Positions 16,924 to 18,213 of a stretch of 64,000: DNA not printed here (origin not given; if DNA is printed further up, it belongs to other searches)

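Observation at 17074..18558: FemAB-like/GNAT fusion inside the NulO island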

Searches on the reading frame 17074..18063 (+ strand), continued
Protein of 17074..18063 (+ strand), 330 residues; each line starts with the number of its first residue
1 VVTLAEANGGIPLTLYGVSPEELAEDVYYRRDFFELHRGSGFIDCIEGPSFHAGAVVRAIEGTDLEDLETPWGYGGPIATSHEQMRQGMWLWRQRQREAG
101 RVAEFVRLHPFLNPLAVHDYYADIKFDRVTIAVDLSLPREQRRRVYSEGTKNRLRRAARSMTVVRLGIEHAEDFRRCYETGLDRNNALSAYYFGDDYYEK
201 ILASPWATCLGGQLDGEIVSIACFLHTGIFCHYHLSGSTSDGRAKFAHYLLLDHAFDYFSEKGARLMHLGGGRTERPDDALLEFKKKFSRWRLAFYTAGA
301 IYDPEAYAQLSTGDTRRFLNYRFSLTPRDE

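Call 63: find_encoding_contigs(protein=P0132, flank=8000, max_places=1)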
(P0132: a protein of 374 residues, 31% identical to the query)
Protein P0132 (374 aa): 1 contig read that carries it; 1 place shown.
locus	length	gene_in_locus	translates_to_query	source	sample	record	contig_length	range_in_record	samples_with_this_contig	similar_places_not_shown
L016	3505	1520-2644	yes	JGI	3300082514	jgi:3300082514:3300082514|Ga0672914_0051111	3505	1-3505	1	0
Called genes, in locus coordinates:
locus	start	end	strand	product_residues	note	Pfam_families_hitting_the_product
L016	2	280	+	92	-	?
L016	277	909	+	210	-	PF02397:Bac_transf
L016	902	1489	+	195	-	PF13302:Acetyltransf_3, PF13420:Acetyltransf_4, PF00583:Acetyltransf_1, PF13523:Acetyltransf_8 (faint)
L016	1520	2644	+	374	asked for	PF13480:Acetyltransf_6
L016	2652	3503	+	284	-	?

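Call 75: find_encoding_contigs(protein=P0097, flank=9000, max_places=1)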
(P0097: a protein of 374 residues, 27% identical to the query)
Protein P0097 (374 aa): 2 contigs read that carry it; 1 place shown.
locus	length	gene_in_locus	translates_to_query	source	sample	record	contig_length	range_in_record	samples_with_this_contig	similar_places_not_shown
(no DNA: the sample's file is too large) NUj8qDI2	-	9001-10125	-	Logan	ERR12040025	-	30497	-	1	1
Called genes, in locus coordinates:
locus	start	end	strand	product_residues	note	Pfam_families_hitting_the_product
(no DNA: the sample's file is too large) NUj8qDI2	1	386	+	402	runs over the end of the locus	PF02350:Epimerase_2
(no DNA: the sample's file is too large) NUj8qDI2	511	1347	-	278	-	PF13489:Methyltransf_23 (weak), PF01209:Ubie_methyltran (weak), PF08241:Methyltransf_11, PF08242:Methyltransf_12, PF13649:Methyltransf_25, PF13847:Methyltransf_31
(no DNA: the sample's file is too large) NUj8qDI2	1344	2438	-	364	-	PF13439:Glyco_transf_4, PF13579:Glyco_trans_4_4, PF20706:GT4-conflict, PF00534:Glycos_transf_1, PF13692:Glyco_trans_1_4, PF13524:Glyco_trans_1_2 (weak)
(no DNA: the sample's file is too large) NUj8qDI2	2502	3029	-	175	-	-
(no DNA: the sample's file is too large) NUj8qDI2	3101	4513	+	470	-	-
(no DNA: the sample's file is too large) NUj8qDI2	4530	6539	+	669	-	PF13522:GATase_6, PF13537:GATase_7, PF00733:Asn_synthase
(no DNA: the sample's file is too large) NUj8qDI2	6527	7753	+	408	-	PF13477:Glyco_trans_4_2 (faint), PF13439:Glyco_transf_4, PF13579:Glyco_trans_4_4, PF20706:GT4-conflict (weak), PF00534:Glycos_transf_1, PF13692:Glyco_trans_1_4, PF13524:Glyco_trans_1_2 (faint)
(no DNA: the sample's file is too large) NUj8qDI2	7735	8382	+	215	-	PF02397:Bac_transf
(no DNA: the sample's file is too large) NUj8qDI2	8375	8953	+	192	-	PF13302:Acetyltransf_3, PF13420:Acetyltransf_4, PF00583:Acetyltransf_1, PF13523:Acetyltransf_8 (weak), PF13508:Acetyltransf_7 (weak), PF08445:FR47 (weak)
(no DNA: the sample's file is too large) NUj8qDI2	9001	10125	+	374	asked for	PF13480:Acetyltransf_6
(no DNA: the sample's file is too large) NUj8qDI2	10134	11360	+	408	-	PF01041:DegT_DnrJ_EryC1, PF01212:Beta_elim_lyase (weak)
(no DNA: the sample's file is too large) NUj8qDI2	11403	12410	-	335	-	PF02563:Poly_export, PF10531:SLBB (weak), PF22461:SLBB_2 (weak)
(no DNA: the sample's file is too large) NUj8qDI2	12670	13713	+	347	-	PF01408:GFO_IDH_MocA, PF02894:GFO_IDH_MocA_C (weak), PF22725:GFO_IDH_MocA_C3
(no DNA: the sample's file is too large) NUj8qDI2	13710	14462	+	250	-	PF02348:CTP_transf_3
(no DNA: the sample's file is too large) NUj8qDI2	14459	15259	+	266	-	PF00106:adh_short, PF08659:KR (weak), PF13561:adh_short_C2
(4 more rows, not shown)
